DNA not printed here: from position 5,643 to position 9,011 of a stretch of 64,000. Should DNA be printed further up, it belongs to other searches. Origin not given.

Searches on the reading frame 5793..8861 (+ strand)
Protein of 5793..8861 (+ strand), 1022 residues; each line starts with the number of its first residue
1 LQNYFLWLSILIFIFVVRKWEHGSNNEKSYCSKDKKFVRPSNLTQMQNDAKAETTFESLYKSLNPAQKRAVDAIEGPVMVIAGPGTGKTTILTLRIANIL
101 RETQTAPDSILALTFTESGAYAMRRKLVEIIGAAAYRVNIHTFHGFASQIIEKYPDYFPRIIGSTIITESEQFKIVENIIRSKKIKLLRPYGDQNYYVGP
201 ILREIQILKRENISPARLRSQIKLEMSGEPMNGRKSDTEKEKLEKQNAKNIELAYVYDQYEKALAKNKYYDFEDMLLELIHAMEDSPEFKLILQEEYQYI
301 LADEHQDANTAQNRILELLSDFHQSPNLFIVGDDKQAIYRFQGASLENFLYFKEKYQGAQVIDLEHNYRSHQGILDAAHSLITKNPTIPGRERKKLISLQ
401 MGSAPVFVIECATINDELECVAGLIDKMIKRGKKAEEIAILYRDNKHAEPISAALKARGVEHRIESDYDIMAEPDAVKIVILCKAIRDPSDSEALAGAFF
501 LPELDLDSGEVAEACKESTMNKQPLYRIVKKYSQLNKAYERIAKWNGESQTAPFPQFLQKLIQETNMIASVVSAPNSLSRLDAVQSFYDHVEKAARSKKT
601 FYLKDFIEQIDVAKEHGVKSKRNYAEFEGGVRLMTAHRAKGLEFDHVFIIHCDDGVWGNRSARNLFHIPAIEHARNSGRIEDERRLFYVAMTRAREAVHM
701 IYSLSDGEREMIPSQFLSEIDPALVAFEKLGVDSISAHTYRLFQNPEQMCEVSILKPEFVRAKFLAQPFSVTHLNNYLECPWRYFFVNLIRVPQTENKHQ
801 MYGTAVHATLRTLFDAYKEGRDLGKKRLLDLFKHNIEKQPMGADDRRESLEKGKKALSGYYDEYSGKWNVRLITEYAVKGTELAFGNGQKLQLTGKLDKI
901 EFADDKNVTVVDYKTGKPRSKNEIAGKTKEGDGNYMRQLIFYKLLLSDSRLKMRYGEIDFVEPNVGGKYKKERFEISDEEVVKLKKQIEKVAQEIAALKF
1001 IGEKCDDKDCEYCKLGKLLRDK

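Call 7: search_protein_families(library=pfam, max_evalue=0.001, proteins=[window:5793-8861:+])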
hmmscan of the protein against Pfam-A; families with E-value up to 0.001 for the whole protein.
window:5793-8861:+ (1022 aa): 9 families
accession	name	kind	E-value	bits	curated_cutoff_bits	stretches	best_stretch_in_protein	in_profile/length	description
PF00580.27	UvrD-helicase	-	1.7e-62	212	23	1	63-357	1-271/271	UvrD/REP helicase N-terminal domain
PF13361.12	UvrD_C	-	4.1e-41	142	25.6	1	362-703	1-348/350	UvrD-like helicase C-terminal domain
PF12705.13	PDDEXK_1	-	3.2e-27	96.5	22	1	769-1014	2-241/247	PD-(D/E)XK nuclease superfamily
PF13245.12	AAA_19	-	6.9e-17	62.3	25.1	1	67-341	1-133/134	AAA domain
PF13538.12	UvrD_C_2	-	7e-11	42.3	27.4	2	681-701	32-52/52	UvrD-like helicase C-terminal domain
PF01930.23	Cas_Cas4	-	0.00014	22.4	22.7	0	894-1015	53-154/160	Domain of unknown function DUF83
PF13604.12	AAA_30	-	0.00022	21.4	27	0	63-124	2-63/191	AAA domain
PF01443.25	Viral_helicase1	-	0.00039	20.7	21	0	630-700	176-226/228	Viral superfamily 1 RNA helicase core domain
PF13087.12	AAA_12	-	0.00049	20.2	27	0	626-701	138-191/195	AAA domain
